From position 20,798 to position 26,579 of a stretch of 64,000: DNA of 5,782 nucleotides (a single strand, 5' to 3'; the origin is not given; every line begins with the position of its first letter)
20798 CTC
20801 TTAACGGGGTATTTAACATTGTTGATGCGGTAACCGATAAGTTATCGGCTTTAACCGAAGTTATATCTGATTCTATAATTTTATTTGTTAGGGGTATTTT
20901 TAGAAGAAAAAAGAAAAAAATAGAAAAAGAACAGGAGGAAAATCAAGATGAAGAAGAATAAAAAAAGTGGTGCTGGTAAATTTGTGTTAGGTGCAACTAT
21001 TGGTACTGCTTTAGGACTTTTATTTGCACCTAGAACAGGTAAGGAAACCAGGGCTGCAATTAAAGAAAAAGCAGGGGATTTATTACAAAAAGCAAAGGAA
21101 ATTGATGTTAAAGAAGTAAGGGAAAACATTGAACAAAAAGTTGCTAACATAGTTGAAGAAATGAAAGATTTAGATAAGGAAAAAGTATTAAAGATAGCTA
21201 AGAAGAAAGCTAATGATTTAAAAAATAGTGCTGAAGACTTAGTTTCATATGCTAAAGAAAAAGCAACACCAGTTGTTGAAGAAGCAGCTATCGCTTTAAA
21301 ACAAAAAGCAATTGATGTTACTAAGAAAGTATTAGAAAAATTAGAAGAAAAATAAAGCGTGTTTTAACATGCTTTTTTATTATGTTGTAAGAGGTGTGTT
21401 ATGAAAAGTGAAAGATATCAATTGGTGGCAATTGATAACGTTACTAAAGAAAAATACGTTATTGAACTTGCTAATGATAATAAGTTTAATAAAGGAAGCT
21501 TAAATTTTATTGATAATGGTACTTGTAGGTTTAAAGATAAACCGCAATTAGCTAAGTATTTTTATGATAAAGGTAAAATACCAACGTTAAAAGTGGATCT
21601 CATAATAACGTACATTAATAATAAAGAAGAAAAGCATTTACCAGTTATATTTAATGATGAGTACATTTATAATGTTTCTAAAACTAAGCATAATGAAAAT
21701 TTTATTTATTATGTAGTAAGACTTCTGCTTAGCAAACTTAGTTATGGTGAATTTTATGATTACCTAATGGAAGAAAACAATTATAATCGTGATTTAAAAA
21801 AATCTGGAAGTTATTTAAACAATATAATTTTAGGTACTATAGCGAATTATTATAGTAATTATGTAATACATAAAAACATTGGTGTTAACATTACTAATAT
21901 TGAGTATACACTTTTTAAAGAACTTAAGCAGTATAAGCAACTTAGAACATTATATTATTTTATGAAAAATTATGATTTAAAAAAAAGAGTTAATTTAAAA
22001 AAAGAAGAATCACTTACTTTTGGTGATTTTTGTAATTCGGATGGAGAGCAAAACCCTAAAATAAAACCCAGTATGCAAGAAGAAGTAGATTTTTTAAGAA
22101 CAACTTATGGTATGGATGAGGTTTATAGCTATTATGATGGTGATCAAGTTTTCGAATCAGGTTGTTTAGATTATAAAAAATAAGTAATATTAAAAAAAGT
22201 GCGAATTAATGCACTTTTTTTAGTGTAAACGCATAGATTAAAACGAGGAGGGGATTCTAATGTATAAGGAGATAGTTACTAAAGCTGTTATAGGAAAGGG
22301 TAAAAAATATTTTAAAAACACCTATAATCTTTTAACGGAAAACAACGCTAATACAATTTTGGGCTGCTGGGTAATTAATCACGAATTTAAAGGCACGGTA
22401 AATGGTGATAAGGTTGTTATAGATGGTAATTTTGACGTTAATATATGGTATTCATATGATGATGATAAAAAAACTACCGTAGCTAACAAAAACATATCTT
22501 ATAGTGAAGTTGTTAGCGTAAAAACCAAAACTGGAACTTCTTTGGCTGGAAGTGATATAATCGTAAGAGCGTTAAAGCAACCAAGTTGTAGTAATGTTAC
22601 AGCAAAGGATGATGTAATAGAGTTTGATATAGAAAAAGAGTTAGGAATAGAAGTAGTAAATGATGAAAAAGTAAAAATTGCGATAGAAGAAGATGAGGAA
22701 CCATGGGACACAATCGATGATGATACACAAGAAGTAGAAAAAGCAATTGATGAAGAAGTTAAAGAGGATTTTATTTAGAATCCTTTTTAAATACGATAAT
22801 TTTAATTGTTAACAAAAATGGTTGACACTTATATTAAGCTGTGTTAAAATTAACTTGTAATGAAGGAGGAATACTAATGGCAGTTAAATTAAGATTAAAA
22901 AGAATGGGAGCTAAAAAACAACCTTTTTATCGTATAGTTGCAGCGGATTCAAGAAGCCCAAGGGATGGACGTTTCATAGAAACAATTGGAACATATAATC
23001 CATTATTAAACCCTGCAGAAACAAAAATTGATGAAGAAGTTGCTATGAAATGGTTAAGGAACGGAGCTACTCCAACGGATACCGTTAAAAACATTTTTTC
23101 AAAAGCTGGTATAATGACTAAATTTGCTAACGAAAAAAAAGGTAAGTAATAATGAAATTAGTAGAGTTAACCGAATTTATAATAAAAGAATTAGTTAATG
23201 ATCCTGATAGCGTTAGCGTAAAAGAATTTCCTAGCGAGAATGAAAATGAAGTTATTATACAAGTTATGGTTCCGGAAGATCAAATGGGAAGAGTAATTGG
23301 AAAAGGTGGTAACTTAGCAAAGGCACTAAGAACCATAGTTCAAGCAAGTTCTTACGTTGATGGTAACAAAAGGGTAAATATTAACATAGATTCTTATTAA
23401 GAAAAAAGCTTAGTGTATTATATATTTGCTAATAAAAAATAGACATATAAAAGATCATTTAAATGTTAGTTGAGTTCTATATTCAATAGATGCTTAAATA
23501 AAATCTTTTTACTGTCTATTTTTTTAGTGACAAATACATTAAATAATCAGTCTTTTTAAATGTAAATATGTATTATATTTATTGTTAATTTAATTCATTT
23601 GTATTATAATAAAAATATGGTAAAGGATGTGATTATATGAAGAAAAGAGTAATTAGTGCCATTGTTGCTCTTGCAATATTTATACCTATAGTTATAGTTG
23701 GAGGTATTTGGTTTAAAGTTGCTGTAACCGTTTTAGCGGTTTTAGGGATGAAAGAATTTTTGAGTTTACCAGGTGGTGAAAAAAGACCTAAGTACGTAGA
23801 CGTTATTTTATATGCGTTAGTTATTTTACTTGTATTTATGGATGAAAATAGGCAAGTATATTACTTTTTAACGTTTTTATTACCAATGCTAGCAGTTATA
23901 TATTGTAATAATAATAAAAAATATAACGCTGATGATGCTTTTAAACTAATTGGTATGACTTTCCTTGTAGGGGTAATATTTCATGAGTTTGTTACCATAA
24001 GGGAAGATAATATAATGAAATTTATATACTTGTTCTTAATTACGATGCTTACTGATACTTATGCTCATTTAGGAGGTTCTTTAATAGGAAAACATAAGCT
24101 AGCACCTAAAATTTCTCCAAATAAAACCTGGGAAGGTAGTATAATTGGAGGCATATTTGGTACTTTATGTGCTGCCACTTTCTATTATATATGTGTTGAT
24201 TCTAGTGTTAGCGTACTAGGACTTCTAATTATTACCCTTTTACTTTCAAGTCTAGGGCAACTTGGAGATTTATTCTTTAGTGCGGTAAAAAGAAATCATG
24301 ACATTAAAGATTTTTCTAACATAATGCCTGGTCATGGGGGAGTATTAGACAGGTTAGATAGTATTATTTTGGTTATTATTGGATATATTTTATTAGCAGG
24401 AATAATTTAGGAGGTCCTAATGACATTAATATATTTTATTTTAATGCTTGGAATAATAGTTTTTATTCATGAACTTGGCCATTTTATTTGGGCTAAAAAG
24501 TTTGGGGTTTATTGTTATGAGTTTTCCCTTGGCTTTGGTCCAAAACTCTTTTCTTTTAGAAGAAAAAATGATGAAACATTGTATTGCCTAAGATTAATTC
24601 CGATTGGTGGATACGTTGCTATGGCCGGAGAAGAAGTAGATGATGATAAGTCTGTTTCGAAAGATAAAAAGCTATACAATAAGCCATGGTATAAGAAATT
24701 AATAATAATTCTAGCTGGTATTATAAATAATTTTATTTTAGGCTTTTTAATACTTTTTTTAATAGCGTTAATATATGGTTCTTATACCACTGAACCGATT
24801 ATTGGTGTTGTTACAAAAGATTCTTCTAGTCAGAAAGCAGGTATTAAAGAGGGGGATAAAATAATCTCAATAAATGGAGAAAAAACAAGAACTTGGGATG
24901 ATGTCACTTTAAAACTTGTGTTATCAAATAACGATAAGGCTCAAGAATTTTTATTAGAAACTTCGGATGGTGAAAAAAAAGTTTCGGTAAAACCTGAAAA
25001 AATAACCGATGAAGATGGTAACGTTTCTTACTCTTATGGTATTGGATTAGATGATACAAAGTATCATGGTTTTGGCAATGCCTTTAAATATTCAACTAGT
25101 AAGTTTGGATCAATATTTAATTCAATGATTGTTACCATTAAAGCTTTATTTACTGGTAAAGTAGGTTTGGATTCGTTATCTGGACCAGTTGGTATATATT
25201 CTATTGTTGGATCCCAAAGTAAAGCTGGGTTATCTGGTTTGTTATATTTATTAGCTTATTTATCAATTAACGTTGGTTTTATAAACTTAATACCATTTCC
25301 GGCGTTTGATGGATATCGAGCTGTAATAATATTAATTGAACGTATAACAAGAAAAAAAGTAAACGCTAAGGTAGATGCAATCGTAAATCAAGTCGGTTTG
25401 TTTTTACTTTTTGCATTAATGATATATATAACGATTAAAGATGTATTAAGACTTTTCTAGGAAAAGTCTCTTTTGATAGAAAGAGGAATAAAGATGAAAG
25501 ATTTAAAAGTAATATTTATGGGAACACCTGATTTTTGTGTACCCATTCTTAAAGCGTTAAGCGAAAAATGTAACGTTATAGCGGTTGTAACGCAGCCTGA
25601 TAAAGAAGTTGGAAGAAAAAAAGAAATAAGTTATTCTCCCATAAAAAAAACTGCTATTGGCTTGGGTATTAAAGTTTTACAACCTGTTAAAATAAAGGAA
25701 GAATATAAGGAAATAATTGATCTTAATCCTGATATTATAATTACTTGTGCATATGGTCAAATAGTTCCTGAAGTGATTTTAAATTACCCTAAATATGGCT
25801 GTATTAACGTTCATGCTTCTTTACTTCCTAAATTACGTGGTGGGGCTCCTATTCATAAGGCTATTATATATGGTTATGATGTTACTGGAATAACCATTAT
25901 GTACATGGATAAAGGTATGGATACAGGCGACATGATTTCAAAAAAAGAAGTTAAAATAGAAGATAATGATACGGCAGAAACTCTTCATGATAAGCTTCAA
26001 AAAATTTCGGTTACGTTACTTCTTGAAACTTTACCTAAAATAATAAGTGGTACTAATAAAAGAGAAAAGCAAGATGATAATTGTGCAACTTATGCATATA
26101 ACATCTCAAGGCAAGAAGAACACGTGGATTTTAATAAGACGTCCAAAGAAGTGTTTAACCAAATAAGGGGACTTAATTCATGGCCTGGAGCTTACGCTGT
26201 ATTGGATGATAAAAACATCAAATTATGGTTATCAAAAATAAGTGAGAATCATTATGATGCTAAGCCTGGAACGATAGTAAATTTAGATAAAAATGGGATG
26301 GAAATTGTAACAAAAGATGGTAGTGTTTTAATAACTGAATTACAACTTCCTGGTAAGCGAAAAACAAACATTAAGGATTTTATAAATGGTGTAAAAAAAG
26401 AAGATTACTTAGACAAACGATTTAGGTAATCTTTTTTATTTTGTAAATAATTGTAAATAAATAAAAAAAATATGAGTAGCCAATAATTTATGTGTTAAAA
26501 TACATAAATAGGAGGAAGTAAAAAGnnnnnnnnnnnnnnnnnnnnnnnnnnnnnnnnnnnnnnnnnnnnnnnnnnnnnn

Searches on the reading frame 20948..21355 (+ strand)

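Call 58: search_protein_families(library=pfam, proteins=[window:20948-21355:+], max_evalue=0.000001)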
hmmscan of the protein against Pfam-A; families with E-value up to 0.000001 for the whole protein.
window:20948-21355:+ (135 aa): 1 family
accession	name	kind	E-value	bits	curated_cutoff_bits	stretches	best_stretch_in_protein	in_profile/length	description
PF12732.12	YtxH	-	2e-18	67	37.5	1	11-73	3-71/71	YtxH-like protein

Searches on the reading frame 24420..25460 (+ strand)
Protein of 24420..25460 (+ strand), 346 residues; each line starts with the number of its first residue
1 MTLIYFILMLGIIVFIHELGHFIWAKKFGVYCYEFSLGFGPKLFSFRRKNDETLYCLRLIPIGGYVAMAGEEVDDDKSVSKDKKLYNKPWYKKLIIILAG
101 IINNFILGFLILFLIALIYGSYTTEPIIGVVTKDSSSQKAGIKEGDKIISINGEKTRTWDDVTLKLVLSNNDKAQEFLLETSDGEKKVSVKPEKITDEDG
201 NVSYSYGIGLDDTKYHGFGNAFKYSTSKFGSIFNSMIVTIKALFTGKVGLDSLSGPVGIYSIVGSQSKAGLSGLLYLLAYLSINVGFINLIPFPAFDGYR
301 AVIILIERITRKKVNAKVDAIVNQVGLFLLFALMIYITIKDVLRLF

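Call 58: search_protein_families(library=pfam, proteins=[window:24420-25460:+], max_evalue=0.000001)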
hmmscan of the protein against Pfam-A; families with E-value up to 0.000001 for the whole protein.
window:24420-25460:+ (346 aa): 3 families
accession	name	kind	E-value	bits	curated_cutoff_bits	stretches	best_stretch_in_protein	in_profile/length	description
PF02163.28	Peptidase_M50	-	1.5e-63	214.5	27.2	1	5-333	1-221/221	Peptidase family M50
PF00595.29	PDZ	-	5.8e-07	30.2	23.2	0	126-169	27-70/81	PDZ domain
PF17820.7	PDZ_6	-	5.8e-07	29.6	27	0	128-162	2-36/54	PDZ domain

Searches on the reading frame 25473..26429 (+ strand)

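Call 58: search_protein_families(library=pfam, proteins=[window:25473-26429:+], max_evalue=0.000001)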
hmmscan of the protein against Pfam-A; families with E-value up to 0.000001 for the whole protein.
window:25473-26429:+ (318 aa): 2 families
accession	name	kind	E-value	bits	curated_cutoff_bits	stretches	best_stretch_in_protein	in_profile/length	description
PF00551.24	Formyl_trans_N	-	3.2e-36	125.2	26.1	1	12-186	2-180/181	Formyl transferase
PF02911.23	Formyl_trans_C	-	7.8e-28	97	21.1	1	210-307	1-99/100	Formyl transferase, C-terminal domain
